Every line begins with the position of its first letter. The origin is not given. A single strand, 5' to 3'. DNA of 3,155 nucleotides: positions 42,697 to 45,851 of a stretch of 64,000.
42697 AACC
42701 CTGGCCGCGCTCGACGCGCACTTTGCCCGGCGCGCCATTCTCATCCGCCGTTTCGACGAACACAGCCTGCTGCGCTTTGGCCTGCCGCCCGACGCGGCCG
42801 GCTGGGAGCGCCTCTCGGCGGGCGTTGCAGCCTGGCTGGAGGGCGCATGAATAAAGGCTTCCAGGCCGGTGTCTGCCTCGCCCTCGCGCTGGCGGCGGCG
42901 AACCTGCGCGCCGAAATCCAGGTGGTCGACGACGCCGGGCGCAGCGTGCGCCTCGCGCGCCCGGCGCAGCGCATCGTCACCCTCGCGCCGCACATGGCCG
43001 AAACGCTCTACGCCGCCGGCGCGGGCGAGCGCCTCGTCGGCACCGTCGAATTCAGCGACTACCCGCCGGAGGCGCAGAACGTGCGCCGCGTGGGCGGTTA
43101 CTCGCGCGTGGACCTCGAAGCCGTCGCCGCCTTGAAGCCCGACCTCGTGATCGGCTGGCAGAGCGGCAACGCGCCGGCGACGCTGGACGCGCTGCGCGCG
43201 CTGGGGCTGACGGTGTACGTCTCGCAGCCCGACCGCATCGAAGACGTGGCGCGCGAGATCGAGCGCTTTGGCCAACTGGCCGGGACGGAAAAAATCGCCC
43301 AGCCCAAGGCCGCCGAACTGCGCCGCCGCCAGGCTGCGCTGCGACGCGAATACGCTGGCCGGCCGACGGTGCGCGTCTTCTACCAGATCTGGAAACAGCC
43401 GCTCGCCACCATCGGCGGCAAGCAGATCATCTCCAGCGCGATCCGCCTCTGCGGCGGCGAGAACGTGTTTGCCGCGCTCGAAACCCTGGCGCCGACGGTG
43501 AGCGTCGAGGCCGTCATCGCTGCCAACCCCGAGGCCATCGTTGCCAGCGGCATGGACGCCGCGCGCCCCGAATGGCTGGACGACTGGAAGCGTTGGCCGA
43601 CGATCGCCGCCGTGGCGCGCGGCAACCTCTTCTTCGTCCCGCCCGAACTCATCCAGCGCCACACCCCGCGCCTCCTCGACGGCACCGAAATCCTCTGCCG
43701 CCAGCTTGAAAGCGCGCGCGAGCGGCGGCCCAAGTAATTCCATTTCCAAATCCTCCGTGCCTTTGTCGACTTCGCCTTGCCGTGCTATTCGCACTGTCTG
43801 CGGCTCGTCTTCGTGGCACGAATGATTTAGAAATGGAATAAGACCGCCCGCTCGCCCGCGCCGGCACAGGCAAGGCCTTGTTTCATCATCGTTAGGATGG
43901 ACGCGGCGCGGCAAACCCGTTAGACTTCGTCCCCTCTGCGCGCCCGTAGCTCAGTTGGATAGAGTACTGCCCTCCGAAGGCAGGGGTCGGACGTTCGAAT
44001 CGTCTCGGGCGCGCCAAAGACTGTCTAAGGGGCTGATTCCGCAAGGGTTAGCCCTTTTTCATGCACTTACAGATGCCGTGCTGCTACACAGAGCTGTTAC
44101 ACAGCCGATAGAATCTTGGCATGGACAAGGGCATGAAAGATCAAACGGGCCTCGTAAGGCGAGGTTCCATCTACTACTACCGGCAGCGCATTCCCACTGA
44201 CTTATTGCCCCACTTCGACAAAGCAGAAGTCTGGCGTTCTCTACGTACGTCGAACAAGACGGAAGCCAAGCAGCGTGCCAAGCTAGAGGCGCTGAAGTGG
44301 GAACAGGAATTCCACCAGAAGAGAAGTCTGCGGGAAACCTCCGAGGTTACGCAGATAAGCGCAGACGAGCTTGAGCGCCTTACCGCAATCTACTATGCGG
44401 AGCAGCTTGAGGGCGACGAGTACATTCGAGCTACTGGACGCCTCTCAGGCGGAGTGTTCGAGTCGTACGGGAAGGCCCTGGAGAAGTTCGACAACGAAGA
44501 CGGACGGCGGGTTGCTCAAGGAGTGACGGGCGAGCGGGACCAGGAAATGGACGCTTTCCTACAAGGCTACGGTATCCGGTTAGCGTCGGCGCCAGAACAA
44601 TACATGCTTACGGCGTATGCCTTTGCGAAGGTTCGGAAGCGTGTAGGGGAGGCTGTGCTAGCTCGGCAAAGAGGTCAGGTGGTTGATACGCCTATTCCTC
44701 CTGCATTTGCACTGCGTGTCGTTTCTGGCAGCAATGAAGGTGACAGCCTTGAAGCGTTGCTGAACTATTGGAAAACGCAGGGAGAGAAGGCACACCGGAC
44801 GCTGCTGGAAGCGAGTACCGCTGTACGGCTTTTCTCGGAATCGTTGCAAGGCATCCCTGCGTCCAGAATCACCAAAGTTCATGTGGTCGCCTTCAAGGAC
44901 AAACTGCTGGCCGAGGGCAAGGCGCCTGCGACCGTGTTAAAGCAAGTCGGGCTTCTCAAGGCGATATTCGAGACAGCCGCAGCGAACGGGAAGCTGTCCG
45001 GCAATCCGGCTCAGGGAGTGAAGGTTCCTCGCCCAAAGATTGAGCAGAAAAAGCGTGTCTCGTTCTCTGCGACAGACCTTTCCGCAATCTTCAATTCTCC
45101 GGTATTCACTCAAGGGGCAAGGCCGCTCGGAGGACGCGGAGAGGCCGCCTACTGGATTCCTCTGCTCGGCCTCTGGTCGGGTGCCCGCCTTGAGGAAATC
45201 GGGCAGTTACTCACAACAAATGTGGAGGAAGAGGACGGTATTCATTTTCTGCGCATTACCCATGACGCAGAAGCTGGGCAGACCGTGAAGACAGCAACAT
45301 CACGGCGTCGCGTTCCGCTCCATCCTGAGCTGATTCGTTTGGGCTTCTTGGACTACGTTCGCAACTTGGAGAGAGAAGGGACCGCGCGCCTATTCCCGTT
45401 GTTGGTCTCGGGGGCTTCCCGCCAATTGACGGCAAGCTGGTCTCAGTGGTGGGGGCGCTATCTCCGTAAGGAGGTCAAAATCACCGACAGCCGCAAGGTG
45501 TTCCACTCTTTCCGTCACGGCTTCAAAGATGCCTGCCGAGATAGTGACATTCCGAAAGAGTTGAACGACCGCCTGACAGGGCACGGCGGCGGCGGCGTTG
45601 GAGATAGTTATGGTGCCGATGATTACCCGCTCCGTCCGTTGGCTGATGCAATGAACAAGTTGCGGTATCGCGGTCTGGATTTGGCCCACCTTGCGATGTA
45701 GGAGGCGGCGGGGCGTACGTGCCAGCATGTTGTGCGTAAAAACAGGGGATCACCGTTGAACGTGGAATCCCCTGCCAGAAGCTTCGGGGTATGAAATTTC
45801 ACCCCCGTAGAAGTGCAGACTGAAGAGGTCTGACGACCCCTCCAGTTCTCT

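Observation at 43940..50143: Minimal 6.1-kb integrative element of unclear class in tRNA-Arg(CCG)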

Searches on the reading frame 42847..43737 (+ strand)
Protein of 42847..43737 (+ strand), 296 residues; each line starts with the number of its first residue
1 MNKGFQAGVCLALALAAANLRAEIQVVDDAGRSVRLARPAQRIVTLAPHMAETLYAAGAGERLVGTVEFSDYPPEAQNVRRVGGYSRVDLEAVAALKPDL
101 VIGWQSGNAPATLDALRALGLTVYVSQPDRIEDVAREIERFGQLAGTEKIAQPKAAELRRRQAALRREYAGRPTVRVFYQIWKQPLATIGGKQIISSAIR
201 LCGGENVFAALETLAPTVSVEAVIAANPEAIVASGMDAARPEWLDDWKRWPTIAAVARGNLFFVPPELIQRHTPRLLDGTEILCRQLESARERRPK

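Call 73: find_encoding_contigs(protein=window:42847-43737:+, flank=9000, max_places=10)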
Protein window:42847-43737:+ (296 aa): 4 contigs read that carry it; 4 places shown.
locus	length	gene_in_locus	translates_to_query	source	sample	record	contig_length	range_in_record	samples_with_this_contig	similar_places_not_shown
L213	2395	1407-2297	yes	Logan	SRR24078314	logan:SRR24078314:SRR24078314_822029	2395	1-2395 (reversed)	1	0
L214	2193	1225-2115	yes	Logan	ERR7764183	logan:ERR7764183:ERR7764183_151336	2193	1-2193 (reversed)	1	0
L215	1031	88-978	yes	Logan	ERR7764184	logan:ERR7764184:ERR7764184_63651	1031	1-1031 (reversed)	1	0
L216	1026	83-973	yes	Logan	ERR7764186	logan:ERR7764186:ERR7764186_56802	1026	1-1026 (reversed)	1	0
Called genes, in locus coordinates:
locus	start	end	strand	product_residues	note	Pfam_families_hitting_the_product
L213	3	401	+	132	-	?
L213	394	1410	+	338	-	PF00155:Aminotran_1_2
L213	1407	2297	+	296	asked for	PF01497:Peripla_BP_2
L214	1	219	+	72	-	?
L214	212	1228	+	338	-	PF00155:Aminotran_1_2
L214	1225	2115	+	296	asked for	PF01497:Peripla_BP_2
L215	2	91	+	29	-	?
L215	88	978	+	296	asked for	PF01497:Peripla_BP_2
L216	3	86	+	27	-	?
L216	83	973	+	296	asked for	PF01497:Peripla_BP_2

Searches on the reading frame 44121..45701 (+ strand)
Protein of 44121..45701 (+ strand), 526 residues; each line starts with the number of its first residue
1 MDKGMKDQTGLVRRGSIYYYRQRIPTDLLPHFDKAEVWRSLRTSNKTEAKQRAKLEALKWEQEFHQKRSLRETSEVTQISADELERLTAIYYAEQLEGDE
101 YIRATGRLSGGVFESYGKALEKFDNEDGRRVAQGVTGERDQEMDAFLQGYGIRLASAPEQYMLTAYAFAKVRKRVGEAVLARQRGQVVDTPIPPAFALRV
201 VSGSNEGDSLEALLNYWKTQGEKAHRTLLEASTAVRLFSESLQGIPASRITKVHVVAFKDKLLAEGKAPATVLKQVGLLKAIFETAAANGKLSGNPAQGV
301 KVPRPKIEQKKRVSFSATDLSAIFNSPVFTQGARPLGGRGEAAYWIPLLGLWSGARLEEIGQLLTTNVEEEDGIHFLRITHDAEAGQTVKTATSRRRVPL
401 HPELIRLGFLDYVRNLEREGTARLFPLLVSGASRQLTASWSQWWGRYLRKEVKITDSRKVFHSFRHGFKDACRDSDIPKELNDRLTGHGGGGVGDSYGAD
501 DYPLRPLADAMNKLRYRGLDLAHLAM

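Call 5: search_protein_families(library=pfam, proteins=[window:44121-45701:+], max_evalue=0.01)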
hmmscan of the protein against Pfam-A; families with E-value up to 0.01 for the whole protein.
window:44121-45701:+ (526 aa): 3 families
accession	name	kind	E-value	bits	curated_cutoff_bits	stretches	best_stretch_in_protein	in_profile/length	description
PF20172.3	DUF6538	-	1.1e-20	73.5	27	1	11-68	2-59/60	Domain of unknown function (DUF6538)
PF24624.1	Int_N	-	0.00031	21.9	27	1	211-301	6-97/100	Phage integrase, N-terminal domain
PF13102.12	Phage_int_SAM_5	-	0.0017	19.1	22.3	0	224-297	18-93/98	Phage integrase SAM-like domain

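Call 6: search_protein_families(library=phrogs, proteins=[window:44121-45701:+], max_evalue=0.01)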
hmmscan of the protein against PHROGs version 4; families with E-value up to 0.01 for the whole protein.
window:44121-45701:+ (526 aa): 2 families
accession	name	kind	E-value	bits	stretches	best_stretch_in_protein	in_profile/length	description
phrog_1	-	integration and excision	1.4e-29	104.8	1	176-488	146-422/611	integrase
phrog_7244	-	integration and excision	6.8e-06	26.5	1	233-311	101-178/263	integrase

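Call 7: search_protein_families(library=ncbifam, proteins=[window:44121-45701:+], max_evalue=0.01)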
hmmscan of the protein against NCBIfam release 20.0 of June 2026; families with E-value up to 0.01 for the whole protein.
window:44121-45701:+ (526 aa): 2 families
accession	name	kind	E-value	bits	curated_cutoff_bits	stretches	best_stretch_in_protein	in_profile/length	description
TIGR02225.1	recomb_XerD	equivalog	0.0002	20.8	329.6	1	215-468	5-242/290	site-specific tyrosine recombinase XerD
NF040815.2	recomb_XerA_Arch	equivalog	0.0032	17.1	220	1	223-382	12-153/263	site-specific tyrosine recombinase/integron integrase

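Call 8: search_protein_families(library=padloc, proteins=[window:44121-45701:+], max_evalue=0.01)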
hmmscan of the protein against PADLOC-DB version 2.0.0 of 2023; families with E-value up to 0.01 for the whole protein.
window:44121-45701:+ (526 aa): 0 families

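Call 14: find_homologous_proteins(query=window:44121-45701:+)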
Query window:44121-45701:+ (526 aa): 925 proteins with E <= 0.001 among 8000 candidates; the best 120 are listed.
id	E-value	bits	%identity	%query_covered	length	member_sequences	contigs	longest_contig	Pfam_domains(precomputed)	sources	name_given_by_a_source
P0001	0.0e+0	1140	97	99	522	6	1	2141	PF20172.4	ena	-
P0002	1.7e-197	675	61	100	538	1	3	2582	PF20172.4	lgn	-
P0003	1.1e-196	673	60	100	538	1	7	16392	PF20172.4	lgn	-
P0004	2.6e-189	648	59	100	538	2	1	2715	PF20172.4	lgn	-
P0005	9.2e-179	614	56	100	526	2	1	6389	PF20172.4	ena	-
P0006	9.6e-178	610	56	100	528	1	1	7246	PF20172.4,PF24624.2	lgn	-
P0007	8.1e-176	604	56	99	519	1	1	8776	PF20172.4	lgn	-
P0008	9.2e-174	597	53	100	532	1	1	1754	PF20172.4,PF00589.28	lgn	-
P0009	1.7e-172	593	53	99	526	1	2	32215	PF20172.4,PF00589.28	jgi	-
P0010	1.6e-166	573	51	99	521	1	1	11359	PF20172.4,PF00589.28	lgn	-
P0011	7.0e-166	571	52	100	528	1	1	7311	PF20172.4,PF00589.28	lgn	-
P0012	1.8e-163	563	52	100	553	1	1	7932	PF20172.4,PF00589.28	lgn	-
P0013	3.2e-163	562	52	100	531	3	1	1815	PF20172.4,PF00589.28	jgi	jgi:integrase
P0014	6.6e-159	548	50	99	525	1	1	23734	PF20172.4,PF13102.13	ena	-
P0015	1.3e-158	547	52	100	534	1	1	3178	PF20172.4,PF00589.28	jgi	-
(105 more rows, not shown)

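Call 16: find_related_loci(query=A1, collection=genome_contigs, flank=10000)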
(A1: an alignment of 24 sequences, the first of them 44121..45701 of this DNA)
Query A1 (526 aa) in genome_contigs; peptide patterns used: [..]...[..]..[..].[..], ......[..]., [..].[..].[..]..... (x = any residue, [..] = any of these).
599 stretches matched a pattern (row limit reached: there are more); 427 encode a relative of the query (tblastn E <= 1e-3); the best 80 are kept; 80 distinct loci.
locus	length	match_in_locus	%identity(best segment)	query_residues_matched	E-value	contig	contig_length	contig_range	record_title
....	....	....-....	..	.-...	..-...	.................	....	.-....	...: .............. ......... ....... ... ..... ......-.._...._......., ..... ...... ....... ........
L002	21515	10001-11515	39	5-521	1e-117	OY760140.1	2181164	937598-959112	MAG: Nitrosomonadaceae bacterium isolate 2461f355-7dcc-4798-bcc7-667a27d413ab genome assembly, chromosome: 1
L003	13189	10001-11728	39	17-524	1e-108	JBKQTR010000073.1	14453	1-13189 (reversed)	MAG: Stellaceae bacterium isolate MHr2D2E2F__bin_5 MHr2D2E2F_000000048332, whole genome shotgun sequence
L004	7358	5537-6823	50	5-516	2e-102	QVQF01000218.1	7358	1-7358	MAG: Methylococcales bacterium isolate AMbin149 contig16084, whole genome shotgun sequence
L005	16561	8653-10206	40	4-522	2e-101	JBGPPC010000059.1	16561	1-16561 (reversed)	MAG: Gammaproteobacteria bacterium isolate OBJ2_061818_050_23 k141_2126557_length_16561_cov_10.9252, whole genome shotgu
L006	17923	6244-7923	37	2-524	1e-100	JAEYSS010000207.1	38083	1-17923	MAG: Proteobacteria bacterium isolate OH_CBlB_106 k127_2991389, whole genome shotgun sequence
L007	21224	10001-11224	50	3-522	5e-100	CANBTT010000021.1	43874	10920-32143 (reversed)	MAG: Burkholderiales bacterium isolate JR-MC-C-240519-45 genome assembly, contig: JR-MC-C-240519-C408, whole genome shot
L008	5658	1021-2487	47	5-517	5e-99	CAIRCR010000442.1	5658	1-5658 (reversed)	MAG: uncultured proteobacterium isolate KT_bin-2439 genome assembly, contig: bin-2439:442/552, whole genome shotgun sequ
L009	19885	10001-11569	36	14-524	5e-98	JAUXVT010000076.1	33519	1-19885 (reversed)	MAG: Thiobacillus sp. isolate C15_maxbin.023 C15_k141_288933, whole genome shotgun sequence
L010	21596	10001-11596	37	4-519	1e-96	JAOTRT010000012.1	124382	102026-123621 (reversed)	MAG: Candidatus Nitricoxidireducens bremensis isolate MAG5 5109_A_contig_79, whole genome shotgun sequence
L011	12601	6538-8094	38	5-521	9e-96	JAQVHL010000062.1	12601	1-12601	MAG: Halothiobacillaceae bacterium isolate STE_204 NODE_12258_length_12601_cov_11.444124_Sandtown_E, whole genome shotgu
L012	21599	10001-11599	36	17-521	3e-90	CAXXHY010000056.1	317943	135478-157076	MAG: Desulfovibrionaceae bacterium isolate 0e13dead-c97d-465e-96e4-3b16588dd403 genome assembly, contig: contig_56, whol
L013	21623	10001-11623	35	5-526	8e-86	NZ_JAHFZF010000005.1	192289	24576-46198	Rhodoferax sp. U11-2br contig00005, whole genome shotgun sequence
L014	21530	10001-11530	35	17-526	2e-84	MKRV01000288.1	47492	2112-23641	MAG: Alphaproteobacteria bacterium 65-37 SCNpilot_cont_300_bf_scaffold_757, whole genome shotgun sequence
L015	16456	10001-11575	35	5-525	5e-84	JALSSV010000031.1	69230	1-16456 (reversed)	MAG: Chromatiales bacterium isolate 356-308_metabat2_scaf2bin.072 356-308_scaffold_190_c1, whole genome shotgun sequence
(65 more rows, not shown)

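Call 18: find_encoding_contigs(protein=P0003, flank=10000, max_places=4)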
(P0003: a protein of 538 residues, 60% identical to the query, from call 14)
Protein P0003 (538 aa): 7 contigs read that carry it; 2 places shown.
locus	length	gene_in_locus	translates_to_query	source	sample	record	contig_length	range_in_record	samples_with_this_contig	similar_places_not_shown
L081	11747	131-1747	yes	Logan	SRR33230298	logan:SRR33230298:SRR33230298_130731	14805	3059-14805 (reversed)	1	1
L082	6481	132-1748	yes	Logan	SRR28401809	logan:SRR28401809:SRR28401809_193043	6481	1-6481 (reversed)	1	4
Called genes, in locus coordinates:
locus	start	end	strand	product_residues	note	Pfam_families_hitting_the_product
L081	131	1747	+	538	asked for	PF20172:DUF6538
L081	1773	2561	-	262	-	-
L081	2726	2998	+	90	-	-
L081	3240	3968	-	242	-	-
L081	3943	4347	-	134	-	-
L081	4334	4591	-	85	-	-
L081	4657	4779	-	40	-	-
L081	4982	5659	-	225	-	PF00239:Resolvase, PF20552:HTH_62 (weak), PF07508:Recombinase (weak)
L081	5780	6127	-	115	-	-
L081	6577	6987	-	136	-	-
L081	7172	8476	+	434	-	PF25391:WD40_Gbeta, PF24807:WD40_CDC20-Fz, PF25168:Beta-prop_WDR36-Utp21_2nd, PF23381:Beta-prop_IFT122_1st, PF24805:EIF3I, PF24814:WD40_Prp19, PF24817:WD40_WDHD1_1st, PF25174:Beta-prop_THOC3, +37 more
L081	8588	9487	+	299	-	PF06189:5-nucleotidase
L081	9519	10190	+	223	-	-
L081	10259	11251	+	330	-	PF13280:WYL, PF25583:WCX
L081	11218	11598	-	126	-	-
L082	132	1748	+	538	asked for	PF20172:DUF6538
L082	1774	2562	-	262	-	-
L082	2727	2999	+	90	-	-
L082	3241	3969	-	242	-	-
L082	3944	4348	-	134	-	-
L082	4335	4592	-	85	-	-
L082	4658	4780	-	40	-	-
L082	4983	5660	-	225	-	PF00239:Resolvase, PF20552:HTH_62 (weak), PF07508:Recombinase (weak)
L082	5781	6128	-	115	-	-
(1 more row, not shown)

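Call 19: find_encoding_contigs(protein=P0009, flank=10000, max_places=3)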
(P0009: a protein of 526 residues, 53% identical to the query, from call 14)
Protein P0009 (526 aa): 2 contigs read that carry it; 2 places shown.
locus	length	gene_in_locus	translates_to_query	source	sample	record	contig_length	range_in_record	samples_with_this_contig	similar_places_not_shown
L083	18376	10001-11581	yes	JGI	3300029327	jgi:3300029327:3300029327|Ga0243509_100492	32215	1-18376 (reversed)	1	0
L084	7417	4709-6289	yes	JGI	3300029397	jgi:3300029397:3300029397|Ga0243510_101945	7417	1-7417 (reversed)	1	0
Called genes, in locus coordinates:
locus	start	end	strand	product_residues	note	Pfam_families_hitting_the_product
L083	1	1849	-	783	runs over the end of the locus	PF08206:OB_RNB, PF17876:CSD2, PF00773:RNB, PF00575:S1, PF18614:RNase_II_C_S1 (weak)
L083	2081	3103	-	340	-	-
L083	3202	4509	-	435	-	PF00709:Adenylsucc_synt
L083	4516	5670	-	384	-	PF13393:tRNA-synt_His, PF27460:HisZ_C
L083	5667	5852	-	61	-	PF09838:DUF2065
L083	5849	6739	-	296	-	PF01145:Band_7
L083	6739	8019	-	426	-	PF12221:HflK_N, PF01145:Band_7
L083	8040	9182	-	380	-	PF13167:GTP-bdg_N, PF16360:GTP-bdg_M, PF00025:Arf (faint), PF00009:GTP_EFTU (faint), PF01926:MMR_HSR1, PF02421:FeoB_N (weak)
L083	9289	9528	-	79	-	PF17209:Hfq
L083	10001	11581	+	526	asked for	PF20172:DUF6538, PF00589:Phage_integrase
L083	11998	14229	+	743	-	PF00989:PAS, PF13188:PAS_8 (weak), PF08447:PAS_3, PF13426:PAS_9, PF00990:GGDEF, PF00563:EAL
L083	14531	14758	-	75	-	-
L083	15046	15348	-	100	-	-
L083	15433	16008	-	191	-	PF00239:Resolvase, PF02796:HTH_7 (faint)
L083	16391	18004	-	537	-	PF00239:Resolvase, PF07508:Recombinase, PF13408:Zn_ribbon_recom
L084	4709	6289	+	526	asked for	PF20172:DUF6538, PF00589:Phage_integrase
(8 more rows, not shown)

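Call 20: find_encoding_contigs(protein=P0007, flank=10000, max_places=3)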
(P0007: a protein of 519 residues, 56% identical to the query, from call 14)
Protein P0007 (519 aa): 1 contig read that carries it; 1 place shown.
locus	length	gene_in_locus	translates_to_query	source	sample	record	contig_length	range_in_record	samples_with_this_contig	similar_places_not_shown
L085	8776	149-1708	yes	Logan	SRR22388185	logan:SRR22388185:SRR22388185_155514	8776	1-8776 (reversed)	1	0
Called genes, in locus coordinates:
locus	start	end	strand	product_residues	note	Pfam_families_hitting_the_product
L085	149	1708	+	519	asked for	PF20172:DUF6538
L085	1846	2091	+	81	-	-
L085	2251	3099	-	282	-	-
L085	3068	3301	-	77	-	-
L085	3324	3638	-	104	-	-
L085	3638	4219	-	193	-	PF24072:T7_gp14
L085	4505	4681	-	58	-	PF04383:KilA-N (weak)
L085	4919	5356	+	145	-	PF21984:DnaD_N, PF13730:HTH_36, PF13551:HTH_29 (faint), PF01047:MarR (weak), PF12802:MarR_2 (weak), PF12840:HTH_20 (faint), PF13412:HTH_24 (weak)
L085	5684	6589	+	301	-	-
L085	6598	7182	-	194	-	PF00239:Resolvase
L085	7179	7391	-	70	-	-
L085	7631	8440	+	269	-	PF10137:CAP12-PCTIR_TIR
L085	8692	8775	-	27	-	?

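Call 80: find_related_loci(query=A1, collection=viral_contigs, flank=10000)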
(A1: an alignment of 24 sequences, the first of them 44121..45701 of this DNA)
Query A1 (526 aa) in viral_contigs; peptide patterns used: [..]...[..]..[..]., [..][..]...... (x = any residue, [..] = any of these).
97 stretches matched a pattern; 51 encode a relative of the query (tblastn E <= 1e-3); 51 distinct loci.
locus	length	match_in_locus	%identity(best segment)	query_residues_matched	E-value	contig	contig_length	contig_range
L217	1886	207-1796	33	2-521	9e-83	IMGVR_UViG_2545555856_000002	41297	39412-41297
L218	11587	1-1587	33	5-521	5e-74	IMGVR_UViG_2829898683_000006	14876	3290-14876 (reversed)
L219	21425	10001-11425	32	9-521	3e-74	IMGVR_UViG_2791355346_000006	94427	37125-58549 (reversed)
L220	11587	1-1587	32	5-521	4e-72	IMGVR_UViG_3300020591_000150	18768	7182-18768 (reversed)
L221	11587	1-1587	33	5-521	8e-72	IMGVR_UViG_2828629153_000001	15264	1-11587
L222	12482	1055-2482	32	9-521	8e-71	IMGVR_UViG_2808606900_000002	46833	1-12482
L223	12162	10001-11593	32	13-522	1e-69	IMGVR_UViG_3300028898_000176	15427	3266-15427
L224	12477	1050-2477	33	9-521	2e-74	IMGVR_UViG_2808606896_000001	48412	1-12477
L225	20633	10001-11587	32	5-521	1e-69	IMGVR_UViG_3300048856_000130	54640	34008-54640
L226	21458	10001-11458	31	13-516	5e-61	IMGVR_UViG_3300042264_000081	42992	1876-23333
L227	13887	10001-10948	38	193-515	2e-58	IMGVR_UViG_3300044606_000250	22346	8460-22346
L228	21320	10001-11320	30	24-521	2e-57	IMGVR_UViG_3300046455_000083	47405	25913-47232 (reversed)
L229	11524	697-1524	38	235-514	2e-55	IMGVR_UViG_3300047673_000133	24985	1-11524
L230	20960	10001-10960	36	187-514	1e-55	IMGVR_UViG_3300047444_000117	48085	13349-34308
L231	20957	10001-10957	36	190-514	1e-54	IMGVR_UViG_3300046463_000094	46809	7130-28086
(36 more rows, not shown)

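Call 97: search_protein_families(library=padloc, proteins=[L085:5684-6589:+, L085:7631-8440:+, L082:1774-2562:-, L082:3241-3969:-], max_evalue=0.001)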
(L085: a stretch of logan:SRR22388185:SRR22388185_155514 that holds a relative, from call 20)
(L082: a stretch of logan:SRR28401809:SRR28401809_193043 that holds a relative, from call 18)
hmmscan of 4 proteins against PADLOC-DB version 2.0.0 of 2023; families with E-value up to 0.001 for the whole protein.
L085:5684-6589:+ (301 aa): 0 families

L085:7631-8440:+ (269 aa): 9 families
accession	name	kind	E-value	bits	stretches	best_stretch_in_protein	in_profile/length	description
PDLC05005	PDC-S35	-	2.3e-66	222.2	1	120-267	117-262/264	-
PDLC05007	PDC-S35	-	4.2e-64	214.9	1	120-267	132-277/278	-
PDLC05004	PDC-S35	-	4.8e-57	191.6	1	120-266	118-263/265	-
PDLC05006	PDC-S35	-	4.2e-51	171.6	1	115-266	76-230/231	-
PDLC05003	PDC-S35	-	5.7e-44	148.5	1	113-265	81-238/245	-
PDLC00731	Effector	-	2e-13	48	1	158-237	193-271/306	TIR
PDLC00729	Effector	-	4.2e-12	44.1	1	170-246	54-127/310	TIR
PDLC00732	Effector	-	1.3e-11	42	1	159-237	190-267/301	TIR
PDLC02371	PycTIR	-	2e-08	32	1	122-241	152-260/288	-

L082:1774-2562:- (262 aa): 0 families

L082:3241-3969:- (242 aa): 0 families

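Call 98: search_protein_families(library=pfam, proteins=[L085:5684-6589:+, L085:7631-8440:+, L082:1774-2562:-, L082:3241-3969:-], max_evalue=0.001)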
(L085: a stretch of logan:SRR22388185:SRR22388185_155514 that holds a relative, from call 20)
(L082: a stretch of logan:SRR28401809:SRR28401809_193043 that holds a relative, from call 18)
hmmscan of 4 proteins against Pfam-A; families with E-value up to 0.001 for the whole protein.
L085:5684-6589:+ (301 aa): 0 families

L085:7631-8440:+ (269 aa): 1 family
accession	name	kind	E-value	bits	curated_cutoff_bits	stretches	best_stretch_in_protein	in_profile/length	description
PF10137.14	CAP12-PCTIR_TIR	-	1.4e-37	128.8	24.7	1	124-242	2-118/119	CAP12/Pycsar effector protein, TIR domain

L082:1774-2562:- (262 aa): 0 families

L082:3241-3969:- (242 aa): 1 family
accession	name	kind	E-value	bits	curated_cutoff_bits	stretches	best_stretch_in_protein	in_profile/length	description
PF13384.12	HTH_23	-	0.0008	19.6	24.6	0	142-162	18-38/50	Homeodomain-like domain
